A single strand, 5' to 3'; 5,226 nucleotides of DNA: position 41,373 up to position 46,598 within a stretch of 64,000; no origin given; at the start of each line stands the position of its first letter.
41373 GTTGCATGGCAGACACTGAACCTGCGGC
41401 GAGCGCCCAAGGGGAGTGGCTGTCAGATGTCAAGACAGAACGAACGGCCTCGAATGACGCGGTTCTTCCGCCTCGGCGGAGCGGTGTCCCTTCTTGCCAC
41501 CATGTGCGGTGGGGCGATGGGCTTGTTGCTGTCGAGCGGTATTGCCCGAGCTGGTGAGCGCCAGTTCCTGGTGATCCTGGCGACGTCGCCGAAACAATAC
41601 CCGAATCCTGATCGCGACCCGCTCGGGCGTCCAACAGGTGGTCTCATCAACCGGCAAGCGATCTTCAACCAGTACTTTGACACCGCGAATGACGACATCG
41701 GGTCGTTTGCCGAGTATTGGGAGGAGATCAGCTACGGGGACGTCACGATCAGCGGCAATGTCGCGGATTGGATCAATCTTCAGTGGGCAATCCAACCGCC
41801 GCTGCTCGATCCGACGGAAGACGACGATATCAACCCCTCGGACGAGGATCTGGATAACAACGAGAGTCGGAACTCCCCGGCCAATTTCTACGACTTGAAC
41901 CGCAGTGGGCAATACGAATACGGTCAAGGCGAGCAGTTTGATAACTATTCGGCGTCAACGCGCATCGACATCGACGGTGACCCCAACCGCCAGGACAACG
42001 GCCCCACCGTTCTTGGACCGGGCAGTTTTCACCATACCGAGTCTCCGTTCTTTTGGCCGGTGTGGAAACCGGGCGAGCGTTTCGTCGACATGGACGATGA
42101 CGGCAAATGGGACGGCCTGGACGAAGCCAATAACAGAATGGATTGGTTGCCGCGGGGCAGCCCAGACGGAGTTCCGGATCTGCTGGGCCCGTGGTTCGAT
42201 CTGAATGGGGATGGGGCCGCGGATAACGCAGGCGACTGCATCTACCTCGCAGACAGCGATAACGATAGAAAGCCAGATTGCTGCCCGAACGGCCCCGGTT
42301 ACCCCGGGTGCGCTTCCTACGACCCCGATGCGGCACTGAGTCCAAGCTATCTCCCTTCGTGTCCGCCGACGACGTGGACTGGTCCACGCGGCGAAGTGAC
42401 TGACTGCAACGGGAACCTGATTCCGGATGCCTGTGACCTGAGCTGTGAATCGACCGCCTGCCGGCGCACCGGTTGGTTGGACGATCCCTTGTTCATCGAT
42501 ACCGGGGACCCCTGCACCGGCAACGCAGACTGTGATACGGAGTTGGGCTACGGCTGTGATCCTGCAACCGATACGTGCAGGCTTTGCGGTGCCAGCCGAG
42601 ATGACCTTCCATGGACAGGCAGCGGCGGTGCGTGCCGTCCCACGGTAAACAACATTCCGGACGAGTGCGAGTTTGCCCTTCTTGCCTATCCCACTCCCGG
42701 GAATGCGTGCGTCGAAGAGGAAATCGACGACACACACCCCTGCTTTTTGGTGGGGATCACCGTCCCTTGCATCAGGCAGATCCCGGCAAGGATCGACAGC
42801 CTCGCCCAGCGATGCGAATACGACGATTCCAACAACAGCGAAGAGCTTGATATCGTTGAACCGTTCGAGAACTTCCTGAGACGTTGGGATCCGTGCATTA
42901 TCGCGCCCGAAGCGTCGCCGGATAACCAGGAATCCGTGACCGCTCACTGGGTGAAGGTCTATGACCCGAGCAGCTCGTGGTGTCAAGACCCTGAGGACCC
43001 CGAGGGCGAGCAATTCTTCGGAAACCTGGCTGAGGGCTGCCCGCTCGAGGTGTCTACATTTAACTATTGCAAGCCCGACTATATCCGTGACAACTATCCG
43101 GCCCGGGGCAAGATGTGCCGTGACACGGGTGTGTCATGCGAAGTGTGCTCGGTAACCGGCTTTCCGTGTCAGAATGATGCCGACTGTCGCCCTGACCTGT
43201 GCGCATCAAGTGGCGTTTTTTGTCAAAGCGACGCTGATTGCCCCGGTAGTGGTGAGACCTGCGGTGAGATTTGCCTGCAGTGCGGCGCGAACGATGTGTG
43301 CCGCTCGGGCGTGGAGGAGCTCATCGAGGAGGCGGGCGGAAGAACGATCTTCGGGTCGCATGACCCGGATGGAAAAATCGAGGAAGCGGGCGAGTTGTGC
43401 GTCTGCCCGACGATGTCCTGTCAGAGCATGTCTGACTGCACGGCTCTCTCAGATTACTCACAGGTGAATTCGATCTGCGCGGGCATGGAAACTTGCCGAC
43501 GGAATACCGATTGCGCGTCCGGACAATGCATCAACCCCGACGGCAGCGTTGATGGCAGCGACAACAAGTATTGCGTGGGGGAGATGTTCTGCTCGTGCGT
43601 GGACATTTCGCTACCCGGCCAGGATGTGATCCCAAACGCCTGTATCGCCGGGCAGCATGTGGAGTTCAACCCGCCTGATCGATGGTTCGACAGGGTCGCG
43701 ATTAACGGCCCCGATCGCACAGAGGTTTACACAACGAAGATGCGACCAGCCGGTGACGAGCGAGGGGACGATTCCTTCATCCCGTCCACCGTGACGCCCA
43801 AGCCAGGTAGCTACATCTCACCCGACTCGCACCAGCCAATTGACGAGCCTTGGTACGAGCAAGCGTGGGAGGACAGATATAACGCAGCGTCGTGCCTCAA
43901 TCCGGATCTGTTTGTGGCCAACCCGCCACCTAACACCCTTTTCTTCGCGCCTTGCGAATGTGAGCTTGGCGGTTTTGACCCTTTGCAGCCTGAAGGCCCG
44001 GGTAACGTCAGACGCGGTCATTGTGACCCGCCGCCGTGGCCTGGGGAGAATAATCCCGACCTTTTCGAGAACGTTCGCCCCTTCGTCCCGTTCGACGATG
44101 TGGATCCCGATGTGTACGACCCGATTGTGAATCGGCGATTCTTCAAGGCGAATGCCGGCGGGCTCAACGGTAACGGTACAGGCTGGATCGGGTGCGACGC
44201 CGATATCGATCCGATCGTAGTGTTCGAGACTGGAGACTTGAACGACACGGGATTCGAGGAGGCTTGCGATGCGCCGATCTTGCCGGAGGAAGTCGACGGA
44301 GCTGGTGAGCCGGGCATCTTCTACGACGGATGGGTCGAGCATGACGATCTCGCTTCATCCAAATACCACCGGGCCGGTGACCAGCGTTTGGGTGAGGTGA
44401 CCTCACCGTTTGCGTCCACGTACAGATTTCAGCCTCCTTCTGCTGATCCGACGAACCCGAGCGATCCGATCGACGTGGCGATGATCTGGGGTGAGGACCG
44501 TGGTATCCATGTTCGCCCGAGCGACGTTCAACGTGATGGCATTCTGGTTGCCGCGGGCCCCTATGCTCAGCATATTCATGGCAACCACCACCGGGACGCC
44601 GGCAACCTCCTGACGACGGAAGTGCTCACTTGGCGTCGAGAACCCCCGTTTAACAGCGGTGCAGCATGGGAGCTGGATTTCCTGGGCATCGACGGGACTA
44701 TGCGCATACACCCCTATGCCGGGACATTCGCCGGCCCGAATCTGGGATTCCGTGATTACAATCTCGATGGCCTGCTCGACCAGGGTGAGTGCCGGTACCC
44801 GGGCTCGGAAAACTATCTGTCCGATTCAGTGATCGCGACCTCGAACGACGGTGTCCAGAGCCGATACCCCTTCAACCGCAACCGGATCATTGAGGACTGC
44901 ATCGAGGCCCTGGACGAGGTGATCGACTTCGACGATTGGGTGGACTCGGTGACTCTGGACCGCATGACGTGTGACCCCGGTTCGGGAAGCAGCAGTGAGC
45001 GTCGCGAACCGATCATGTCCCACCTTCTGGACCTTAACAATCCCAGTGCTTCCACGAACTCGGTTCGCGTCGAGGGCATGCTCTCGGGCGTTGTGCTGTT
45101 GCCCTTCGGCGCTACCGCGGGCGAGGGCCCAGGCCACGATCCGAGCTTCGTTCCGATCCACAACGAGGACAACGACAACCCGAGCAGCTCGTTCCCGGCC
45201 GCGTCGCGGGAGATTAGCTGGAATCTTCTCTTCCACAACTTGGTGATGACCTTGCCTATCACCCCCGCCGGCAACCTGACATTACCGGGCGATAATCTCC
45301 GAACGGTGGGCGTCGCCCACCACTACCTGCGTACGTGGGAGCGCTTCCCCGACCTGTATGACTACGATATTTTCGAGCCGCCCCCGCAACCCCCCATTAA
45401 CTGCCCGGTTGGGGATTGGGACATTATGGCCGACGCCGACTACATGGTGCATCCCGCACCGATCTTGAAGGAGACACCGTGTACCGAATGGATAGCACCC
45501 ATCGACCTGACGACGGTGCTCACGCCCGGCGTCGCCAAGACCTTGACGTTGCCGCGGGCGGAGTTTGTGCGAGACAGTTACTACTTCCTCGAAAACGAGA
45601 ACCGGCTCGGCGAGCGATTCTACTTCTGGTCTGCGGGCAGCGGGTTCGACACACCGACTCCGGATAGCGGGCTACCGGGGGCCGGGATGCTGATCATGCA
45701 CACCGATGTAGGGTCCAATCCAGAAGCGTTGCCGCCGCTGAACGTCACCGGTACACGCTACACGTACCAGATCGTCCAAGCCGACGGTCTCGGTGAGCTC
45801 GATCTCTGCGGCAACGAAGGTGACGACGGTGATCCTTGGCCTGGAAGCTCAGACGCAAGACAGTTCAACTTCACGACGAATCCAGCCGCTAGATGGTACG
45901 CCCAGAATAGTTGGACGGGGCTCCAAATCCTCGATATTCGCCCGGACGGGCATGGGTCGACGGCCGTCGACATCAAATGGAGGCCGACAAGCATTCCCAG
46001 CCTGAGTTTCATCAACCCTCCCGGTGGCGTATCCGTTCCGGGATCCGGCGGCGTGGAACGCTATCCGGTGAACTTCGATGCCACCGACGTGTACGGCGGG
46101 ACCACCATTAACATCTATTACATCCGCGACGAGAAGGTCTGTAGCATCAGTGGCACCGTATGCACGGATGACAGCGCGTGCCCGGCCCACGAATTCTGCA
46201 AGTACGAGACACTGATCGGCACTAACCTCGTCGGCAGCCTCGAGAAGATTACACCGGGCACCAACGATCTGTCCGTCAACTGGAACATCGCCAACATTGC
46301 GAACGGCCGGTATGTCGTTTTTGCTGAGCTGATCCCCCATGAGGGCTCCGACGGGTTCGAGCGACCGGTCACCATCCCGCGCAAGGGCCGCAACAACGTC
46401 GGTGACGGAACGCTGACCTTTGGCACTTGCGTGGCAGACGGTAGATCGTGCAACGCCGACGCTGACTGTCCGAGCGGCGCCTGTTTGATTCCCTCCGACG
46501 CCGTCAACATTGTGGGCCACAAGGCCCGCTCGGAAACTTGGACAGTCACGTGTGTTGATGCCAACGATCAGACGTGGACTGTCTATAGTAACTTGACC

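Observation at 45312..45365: Giant M6-peptidase-like exoprotein has a degenerate zinc-binding motif (HHYLR instead of HExxH)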

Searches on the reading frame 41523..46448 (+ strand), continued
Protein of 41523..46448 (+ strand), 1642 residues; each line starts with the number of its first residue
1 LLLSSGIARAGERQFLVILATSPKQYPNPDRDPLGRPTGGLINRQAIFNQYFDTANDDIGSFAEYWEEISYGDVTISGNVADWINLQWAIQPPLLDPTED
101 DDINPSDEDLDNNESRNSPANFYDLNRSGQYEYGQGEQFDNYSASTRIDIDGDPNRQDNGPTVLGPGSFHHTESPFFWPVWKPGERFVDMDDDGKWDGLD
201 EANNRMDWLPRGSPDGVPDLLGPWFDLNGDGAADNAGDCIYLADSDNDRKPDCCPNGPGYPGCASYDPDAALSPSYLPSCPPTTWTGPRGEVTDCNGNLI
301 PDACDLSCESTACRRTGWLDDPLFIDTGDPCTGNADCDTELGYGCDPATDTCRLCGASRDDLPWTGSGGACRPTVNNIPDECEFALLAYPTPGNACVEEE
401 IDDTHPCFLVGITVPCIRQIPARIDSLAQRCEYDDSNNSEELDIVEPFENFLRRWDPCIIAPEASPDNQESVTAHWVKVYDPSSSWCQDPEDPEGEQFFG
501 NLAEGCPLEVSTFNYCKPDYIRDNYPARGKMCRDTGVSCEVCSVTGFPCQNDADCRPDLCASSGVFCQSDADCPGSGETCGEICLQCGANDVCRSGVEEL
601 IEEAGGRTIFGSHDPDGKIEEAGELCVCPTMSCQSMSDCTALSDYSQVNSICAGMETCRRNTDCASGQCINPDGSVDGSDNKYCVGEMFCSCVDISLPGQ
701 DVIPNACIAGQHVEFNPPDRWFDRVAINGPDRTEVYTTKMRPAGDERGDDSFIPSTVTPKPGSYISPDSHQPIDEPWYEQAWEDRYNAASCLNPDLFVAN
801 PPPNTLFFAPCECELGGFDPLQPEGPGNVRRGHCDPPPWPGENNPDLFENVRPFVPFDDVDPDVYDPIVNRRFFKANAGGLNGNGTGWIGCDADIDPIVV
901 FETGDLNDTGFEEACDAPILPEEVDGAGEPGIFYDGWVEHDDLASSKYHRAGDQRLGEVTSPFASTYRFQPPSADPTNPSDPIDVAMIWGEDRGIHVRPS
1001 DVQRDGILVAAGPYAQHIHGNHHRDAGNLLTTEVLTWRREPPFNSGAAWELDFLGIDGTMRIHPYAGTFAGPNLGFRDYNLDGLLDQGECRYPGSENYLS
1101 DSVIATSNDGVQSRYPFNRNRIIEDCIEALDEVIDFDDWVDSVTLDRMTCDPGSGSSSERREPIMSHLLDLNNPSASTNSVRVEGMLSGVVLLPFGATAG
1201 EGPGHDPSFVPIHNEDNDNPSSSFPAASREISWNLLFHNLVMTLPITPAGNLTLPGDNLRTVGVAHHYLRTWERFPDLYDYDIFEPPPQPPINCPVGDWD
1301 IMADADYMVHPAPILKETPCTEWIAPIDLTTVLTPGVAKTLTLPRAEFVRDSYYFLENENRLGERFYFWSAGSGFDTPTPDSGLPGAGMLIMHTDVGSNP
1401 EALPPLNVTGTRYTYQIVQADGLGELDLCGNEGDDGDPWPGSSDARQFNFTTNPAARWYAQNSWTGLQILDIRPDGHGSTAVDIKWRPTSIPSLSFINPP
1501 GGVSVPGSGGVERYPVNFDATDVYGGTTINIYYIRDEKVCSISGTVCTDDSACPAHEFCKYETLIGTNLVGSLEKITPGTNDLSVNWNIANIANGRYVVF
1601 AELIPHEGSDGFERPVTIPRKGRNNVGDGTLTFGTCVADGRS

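Call 31: list_cluster_members(proteins=[P0001, P0002, P0003, P0028, P0023, P0038, P0016, P0010, P0025, P0026])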
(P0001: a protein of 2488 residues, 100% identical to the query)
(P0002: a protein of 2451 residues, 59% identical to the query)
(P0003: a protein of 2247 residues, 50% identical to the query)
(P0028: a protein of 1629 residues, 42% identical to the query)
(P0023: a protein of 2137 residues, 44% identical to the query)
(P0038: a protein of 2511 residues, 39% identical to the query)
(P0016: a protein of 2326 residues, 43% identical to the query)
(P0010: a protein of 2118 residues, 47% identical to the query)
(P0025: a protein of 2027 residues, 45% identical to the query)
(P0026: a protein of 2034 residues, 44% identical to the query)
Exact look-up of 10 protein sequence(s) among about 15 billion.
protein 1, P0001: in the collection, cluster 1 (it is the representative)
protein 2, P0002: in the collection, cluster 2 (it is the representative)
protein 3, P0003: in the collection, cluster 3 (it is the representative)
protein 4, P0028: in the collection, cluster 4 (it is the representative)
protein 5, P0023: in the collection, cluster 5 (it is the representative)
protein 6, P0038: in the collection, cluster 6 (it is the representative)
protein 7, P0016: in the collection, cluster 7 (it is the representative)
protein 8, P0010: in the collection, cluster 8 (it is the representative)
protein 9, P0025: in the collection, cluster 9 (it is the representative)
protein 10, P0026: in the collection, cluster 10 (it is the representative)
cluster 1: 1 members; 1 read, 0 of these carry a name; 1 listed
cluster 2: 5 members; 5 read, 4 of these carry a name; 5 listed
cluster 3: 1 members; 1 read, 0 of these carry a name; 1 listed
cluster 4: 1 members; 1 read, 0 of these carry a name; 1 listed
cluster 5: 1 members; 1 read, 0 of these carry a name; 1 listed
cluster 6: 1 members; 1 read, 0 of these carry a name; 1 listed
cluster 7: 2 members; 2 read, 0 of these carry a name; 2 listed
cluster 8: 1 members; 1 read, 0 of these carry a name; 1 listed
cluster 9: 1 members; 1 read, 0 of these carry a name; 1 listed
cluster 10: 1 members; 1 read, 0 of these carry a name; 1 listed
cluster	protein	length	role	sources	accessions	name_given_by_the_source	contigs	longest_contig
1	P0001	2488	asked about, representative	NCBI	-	-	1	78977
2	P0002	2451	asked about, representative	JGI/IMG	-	PKD repeat protein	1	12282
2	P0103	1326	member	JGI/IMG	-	PKD repeat protein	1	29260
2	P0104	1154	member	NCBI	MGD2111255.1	MAG: hypothetical protein PVI86_17900, partial [Phycisphaerae bacterium]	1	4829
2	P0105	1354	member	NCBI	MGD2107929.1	MAG: PKD domain-containing protein, partial [Phycisphaerae bacterium]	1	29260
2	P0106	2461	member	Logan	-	-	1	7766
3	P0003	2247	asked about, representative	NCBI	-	-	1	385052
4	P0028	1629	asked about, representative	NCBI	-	-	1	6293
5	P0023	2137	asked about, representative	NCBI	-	-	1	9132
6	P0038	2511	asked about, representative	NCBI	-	-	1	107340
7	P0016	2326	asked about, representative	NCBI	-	-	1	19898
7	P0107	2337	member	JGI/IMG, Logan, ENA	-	-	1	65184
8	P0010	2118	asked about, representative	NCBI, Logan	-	-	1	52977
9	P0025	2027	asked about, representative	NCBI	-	-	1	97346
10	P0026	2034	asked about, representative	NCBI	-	-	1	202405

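Call 52: find_encoding_contigs(protein=P0047, flank=10000, max_places=2)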
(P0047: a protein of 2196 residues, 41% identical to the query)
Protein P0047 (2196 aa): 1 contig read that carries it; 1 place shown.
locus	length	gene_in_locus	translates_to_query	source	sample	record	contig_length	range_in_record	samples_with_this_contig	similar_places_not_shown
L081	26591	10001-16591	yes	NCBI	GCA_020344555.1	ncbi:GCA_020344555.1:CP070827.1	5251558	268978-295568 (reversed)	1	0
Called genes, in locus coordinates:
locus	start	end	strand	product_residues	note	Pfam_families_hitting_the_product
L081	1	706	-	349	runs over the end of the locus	PF13432:TPR_16, PF14559:TPR_19 (weak)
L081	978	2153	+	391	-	PF04551:GcpE, PF26540:GcpE_C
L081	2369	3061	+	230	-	PF14622:Ribonucleas_3_3, PF00636:Ribonuclease_3, PF00035:dsrm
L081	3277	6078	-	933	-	PF13948:DUF4215 (faint)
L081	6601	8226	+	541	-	-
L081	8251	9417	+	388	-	PF01839:FG-GAP (weak)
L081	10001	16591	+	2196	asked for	PF00801:PKD, PF18911:PKD_4, PF21027:Sde0182_C (faint), PF18911:PKD_4, PF00801:PKD, PF18911:PKD_4, PF00801:PKD (weak), PF18911:PKD_4, +1 more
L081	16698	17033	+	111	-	-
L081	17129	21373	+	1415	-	PF07517:SecA_DEAD, PF01043:SecA_PP_bind, PF21090:P-loop_SecA, PF07516:SecA_SW, PF02810:SEC-C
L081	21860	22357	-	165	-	PF12867:DinB_2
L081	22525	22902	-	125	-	PF20556:DUF6768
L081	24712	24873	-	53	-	-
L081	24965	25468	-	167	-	-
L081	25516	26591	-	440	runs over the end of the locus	-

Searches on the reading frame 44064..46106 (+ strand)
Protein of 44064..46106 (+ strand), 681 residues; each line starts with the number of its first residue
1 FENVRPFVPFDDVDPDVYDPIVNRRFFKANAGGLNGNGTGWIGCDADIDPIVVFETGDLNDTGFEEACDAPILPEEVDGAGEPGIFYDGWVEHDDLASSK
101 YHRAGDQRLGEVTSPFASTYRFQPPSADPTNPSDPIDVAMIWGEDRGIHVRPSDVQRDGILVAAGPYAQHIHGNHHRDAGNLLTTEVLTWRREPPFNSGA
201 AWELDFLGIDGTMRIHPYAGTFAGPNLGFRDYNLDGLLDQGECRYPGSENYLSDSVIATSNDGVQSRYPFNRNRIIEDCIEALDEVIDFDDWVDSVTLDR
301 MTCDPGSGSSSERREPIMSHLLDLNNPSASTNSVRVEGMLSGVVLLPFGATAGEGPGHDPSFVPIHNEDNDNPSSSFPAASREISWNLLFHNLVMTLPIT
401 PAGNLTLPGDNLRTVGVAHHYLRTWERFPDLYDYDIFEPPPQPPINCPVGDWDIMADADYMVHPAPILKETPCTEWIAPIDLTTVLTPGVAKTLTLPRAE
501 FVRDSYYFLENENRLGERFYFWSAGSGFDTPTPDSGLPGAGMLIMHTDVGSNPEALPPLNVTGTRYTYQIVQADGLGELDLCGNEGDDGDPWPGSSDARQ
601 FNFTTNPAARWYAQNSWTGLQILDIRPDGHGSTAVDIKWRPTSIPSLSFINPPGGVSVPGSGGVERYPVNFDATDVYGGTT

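Call 35: predict_structure(alignment_id=A2)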
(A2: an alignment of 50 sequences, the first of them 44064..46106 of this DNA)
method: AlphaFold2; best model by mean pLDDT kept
length: 681 residues; sequences in the alignment: 50
mean_pLDDT: 69.4   pTM: 0.66
mean pLDDT of the five models: 69.4, 68.5, 67.5, 67.2, 63.6
residues with pLDDT >= 90: 108; 70-90: 237; 50-70: 231; < 50: 105
segments of 3 or more residues with pLDDT < 50: 1-7, 88-118, 139-141, 184-197, 229-253, 399-409
pLDDT, mean of each block of 10 residues (from residue 1): 43 80 72 60 79 79 79 67 64 35 36 39 71 64 58 58 59 63 49 48 58 55 56 29 36 54 61 78 85 85 64 63 51 79 76 59 82 62 75 72 35 75 83 65 79 80 83 89 93 93 93 92 74 66 91 55 78 93 89 94 95 88 93 94 74 64 73 64 52
secondary structure, 60 per line:
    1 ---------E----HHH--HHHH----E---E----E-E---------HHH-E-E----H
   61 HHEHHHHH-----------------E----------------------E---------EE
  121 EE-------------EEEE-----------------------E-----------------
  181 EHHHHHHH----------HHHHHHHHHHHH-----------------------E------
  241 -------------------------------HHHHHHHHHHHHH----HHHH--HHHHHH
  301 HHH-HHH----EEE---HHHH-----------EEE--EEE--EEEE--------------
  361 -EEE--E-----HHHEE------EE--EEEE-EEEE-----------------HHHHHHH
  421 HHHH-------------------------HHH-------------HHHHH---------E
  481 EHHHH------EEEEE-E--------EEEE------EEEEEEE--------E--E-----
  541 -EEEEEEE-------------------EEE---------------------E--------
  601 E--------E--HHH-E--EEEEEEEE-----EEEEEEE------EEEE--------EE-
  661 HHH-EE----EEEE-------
elements in order (helices of 4 or more, strands of 3 or more residues): H20-23 H64-68 E119-122 E136-139 H182-188 H199-210 H272-284 H289-292 H295-303 E312-314 H318-321 E333-335 E338-340 E343-346 E362-364 E388-391 E393-396 H414-424 H466-470 H482-485 E492-496 E507-510 E517-523 E542-548 E568-570 E620-627 E633-639 E646-649 E671-674

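Call 38: fold_search(model_id=the predicted structure, library=pdb)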
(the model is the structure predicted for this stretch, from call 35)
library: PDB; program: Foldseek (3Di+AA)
matches with E <= 10: 86; with E <= 0.001: 0
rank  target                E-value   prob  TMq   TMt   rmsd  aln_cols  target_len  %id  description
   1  8j4c_A                2.2e+00  0.11  0.03  0.05   1.4        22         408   27  YeeE(TsuA)-YeeD(TsuB) complex for thiosulfate uptake (released 2024-03-27)
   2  7yqe_B                2.2e+00  0.05  0.06  0.18   8.7        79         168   15  Structure of human SRC regulatory domains in complex with the C-terminal PRRP motifs of GPR54. (released 2023-08-16)
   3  6kea_A                3.0e+00  0.01  0.06  0.06  16.0       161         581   12  crystal structure of MBP-tagged REV7-IpaB complex (released 2019-09-11)
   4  9nwt_B                3.3e+00  0.02  0.05  0.08  13.9       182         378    8  Cryo-EM structure of DDB1dB:CRBN:mezigdomide:SALL4(392-449;G416A) (released 2026-02-04)
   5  7un3_A                3.5e+00  0.09  0.07  0.07   5.4        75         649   13  Complex of UBE2O with NAP1L1 and ubiquitylated uL2 (released 2022-08-03)
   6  8d7z_B                4.2e+00  0.08  0.03  0.06   1.2        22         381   18  Cereblon-DDB1 bound to CC-92480 and Ikaros ZF1-2-3 (released 2022-07-20)
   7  1dab                  4.2e+00  0.02  0.03  0.04   4.2        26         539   12  The Structure of Bordetella Pertussis Virulence Factor P.69 Pertactin (released 1999-12-15)
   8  1x27_B                4.2e+00  0.02  0.04  0.13   4.4        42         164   17  Crystal Structure of Lck SH2-SH3 with SH2 binding site of p130Cas (released 2006-02-07)
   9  9sai_B                4.2e+00  0.02  0.05  0.09  15.1       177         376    8  Ternary PROTAC-mediated complex consisting of Cereblon, DDB1 and BRD4-BD1, non-covalently linked by JQ1-AcN (released 2025-10-29)
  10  9qhi_A                4.7e+00  0.06  0.06  0.12   4.8        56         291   18  Structure of UBA6-UbDha-BIRC6 trapped ternary complex (cluster 0) (released 2025-10-29)
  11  1lkk_A                4.7e+00  0.02  0.04  0.17   4.9        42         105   17  HUMAN P56-LCK TYROSINE KINASE SH2 DOMAIN IN COMPLEX WITH THE PHOSPHOTYROSYL PEPTIDE AC-PTYR-GLU-GLU-ILE (PYEEI PEPTIDE (released 1996-03-08)
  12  6r5g_MODEL_1_A        4.7e+00  0.02  0.04  0.15   6.7        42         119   12  C-SH2 domain of SHP-2 in complex with phospho-ITSM of PD-1 (released 2020-02-05)
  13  1fbz_A                5.0e+00  0.01  0.04  0.17   9.0        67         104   16  Structure-based design of a novel, osteoclast-selective, nonpeptide Src SH2 inhibitor with in vivo anti-resorptive act (released 2000-08-23)
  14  6pxc_A                5.0e+00  0.01  0.04  0.15   7.7        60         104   15  N-Terminal SH2 domain of the p120RasGAP bound to a p190RhoGAP phosphotyrosine peptide (released 2019-12-18)
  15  8cvp_B                5.0e+00  0.01  0.06  0.09  13.0       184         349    8  Cereblon-DDB1 in the Apo form (released 2022-07-20)
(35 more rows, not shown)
